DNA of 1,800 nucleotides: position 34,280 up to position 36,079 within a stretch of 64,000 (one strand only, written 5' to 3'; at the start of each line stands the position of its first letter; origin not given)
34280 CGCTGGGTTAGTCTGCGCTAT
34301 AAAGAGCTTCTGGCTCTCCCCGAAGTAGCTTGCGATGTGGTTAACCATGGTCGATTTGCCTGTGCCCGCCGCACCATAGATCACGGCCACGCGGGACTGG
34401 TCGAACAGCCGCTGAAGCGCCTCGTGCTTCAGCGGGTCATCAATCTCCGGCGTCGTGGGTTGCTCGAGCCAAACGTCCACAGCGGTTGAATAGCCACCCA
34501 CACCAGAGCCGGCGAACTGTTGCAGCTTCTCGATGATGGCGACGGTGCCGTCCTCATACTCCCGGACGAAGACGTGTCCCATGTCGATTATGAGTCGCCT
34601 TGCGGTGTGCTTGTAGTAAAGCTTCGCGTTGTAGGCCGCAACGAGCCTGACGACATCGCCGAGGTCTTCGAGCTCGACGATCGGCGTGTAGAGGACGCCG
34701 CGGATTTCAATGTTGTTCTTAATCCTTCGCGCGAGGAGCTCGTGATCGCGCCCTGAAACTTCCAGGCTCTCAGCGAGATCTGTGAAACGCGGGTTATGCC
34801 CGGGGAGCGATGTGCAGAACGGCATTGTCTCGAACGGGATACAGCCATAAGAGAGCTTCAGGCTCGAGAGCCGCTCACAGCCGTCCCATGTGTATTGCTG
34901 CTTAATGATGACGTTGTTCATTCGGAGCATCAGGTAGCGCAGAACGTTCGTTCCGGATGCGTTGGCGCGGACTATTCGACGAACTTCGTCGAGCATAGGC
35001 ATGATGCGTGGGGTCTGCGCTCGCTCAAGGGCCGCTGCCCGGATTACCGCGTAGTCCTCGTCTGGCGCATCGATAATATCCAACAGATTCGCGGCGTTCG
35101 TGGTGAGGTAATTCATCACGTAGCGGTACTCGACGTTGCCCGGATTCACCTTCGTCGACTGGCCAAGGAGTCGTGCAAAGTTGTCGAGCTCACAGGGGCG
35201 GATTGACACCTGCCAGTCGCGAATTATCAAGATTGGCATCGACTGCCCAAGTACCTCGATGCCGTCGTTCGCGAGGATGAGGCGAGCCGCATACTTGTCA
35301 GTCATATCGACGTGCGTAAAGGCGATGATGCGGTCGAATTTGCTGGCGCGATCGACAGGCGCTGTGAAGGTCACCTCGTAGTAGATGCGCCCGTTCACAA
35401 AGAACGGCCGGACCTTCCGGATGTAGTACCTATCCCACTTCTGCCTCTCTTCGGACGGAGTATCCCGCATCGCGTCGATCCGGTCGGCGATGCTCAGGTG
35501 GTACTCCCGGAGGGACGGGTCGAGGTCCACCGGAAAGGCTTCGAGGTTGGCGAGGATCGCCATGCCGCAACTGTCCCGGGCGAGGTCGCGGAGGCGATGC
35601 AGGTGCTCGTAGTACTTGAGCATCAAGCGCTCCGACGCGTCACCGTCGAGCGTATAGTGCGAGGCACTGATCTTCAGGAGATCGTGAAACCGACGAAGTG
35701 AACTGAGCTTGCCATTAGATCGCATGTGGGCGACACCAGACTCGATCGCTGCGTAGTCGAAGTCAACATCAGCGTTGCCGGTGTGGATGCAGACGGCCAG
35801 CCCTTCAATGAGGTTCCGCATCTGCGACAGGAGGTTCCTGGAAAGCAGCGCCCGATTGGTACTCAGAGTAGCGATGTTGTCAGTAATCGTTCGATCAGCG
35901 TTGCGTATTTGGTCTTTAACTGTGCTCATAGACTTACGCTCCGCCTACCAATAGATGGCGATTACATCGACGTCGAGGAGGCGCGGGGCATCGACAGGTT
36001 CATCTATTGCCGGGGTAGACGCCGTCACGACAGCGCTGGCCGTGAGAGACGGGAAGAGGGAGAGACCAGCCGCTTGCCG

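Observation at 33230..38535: Intact AAA+ ATPase / unknown 455-aa protein / N-terminally extended SF1 helicase trio: candidate undescribed defence module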

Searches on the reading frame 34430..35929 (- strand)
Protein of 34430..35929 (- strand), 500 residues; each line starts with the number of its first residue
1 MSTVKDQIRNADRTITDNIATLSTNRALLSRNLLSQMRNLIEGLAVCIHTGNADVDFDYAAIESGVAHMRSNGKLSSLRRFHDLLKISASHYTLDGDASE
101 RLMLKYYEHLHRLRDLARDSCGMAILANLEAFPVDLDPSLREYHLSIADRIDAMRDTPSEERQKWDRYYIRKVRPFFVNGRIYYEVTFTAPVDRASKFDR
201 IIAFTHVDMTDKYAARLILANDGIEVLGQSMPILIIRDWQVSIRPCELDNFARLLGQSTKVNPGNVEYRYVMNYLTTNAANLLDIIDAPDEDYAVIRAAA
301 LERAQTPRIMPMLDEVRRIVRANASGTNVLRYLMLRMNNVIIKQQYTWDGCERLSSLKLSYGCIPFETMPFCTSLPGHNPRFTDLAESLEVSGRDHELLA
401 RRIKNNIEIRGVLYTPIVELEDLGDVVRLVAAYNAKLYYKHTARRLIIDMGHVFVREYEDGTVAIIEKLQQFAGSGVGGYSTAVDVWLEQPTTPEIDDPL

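Call 45: search_protein_families(library=pfam, proteins=[window:34430-35929:-], max_evalue=1)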
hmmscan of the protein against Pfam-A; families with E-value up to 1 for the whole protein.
window:34430-35929:- (500 aa): 0 families

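Call 56: predict_structure(alignment_id=A5)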
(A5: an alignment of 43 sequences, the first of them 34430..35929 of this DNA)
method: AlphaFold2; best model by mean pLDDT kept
length: 500 residues; sequences in the alignment: 43
mean_pLDDT: 71.4   pTM: 0.56
mean pLDDT of the five models: 71.4, 70.8, 67.6, 66.3, 64.5
residues with pLDDT >= 90: 43; 70-90: 266; 50-70: 128; < 50: 63
segments of 3 or more residues with pLDDT < 50: 90-98, 194-197, 338-381, 383-385, 387-389
pLDDT, mean of each block of 10 residues (from residue 1): 88 90 73 80 92 88 86 74 66 43 72 87 89 67 86 73 72 73 80 55 79 76 85 86 76 76 85 76 78 88 83 86 66 57 25 32 36 37 49 67 64 72 83 71 76 69 65 64 70 59
secondary structure, 60 per line:
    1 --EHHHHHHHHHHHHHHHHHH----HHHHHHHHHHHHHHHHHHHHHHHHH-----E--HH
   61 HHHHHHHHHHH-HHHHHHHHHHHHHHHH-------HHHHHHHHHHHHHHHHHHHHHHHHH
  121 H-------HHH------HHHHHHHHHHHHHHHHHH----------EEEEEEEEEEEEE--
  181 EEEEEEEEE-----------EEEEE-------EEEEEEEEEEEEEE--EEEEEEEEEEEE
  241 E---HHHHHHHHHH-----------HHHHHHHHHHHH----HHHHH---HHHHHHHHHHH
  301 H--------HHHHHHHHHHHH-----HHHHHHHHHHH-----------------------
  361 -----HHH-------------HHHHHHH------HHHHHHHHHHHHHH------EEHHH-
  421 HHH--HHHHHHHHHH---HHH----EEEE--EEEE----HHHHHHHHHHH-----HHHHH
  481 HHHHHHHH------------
elements in order: H4-21 H26-50 H59-71 H73-88 H96-121 H138-155 E166-178 E181-189 E201-205 E213-226 E229-241 H245-254 H266-277 H282-286 H290-301 H310-321 H327-337 H382-388 H395-408 H426-435 E446-449 E452-455 H460-470 H476-488

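Call 65: fold_search(model_id=the predicted structure, library=pdb)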
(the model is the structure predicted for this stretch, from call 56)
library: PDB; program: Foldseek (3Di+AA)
matches with E <= 10: 275; with E <= 0.001: 0
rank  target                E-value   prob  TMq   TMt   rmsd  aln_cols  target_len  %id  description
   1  8bpo_t2               9.7e-02  0.35  0.12  0.14  15.4       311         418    9  Structure of rabbit 80S ribosome translating beta-tubulin in complex with tetratricopeptide protein 5 (TTC5) and S-ph (released 2023-07-05)
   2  7xv0_A                2.0e-01  0.98  0.13  0.45   7.5        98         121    8  Crystal structure of RPA70N-BLMp1 fusion (released 2023-06-14)
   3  9dei_I                2.0e-01  0.47  0.12  0.24  16.9       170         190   13  Trypanosoma brucei mitochondrial RNA-editing catalytic complex 1, U-deletion (RECC1) (released 2026-01-21)
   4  9dei_P                2.6e-01  0.69  0.12  0.38   7.5       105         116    8  Trypanosoma brucei mitochondrial RNA-editing catalytic complex 1, U-deletion (RECC1) (released 2026-01-21)
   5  8f6k_B                3.1e-01  0.12  0.08  0.13  20.9       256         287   10  Cryo-EM structure of a Zinc-loaded H263A/D287A mutant of the YiiP-Fab complex (released 2023-02-08)
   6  9dei_L                3.8e-01  0.60  0.10  0.29   7.6       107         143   12  Trypanosoma brucei mitochondrial RNA-editing catalytic complex 1, U-deletion (RECC1) (released 2026-01-21)
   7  6i52_C                4.2e-01  0.69  0.13  0.30  11.3       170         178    9  Yeast RPA bound to ssDNA (released 2018-12-19)
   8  6cqo_A                4.4e-01  0.66  0.11  0.42   5.6        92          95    9  Crystal Structure of mitochondrial single-stranded DNA binding proteins from S. cerevisiae (SeMet Labeled), Rim1 (Form (released 2018-05-30)
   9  8w0g_6                5.5e-01  0.12  0.12  0.11  18.9       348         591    9  Cryo-EM structure of a human MCM2-7 dimer (released 2024-10-02)
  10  1cqx_A                5.5e-01  0.08  0.09  0.11  20.5       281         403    9  Crystal structure of the flavohemoglobin from Alcaligenes eutrophus at 1.75 A resolution (released 1999-08-31)
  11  5jbq_A                6.1e-01  0.04  0.06  0.08  21.7       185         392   14  EF-TU (ESCHERICHIA COLI) IN COMPLEX WITH THIOMURACIN ANALOG (released 2016-07-13)
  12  4gzu_A                6.4e-01  0.06  0.09  0.10  17.6       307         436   13  Crystal structure of the DH-PH-PH domain of FARP2 (released 2013-03-13)
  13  9dei_F                6.7e-01  0.30  0.11  0.32  14.2       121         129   13  Trypanosoma brucei mitochondrial RNA-editing catalytic complex 1, U-deletion (RECC1) (released 2026-01-21)
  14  9asn_A                6.7e-01  0.08  0.09  0.06  15.8       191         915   12  Human Drosha and DGCR8 in complex with Pri-miR-98 (released 2024-09-04)
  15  8ouw_5                7.0e-01  0.11  0.11  0.10  21.9       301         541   10  Cryo-EM structure of CMG helicase bound to TIM-1/TIPN-1 and homodimeric DNSN-1 on fork DNA (Caenorhabditis elegans) (released 2023-08-16)
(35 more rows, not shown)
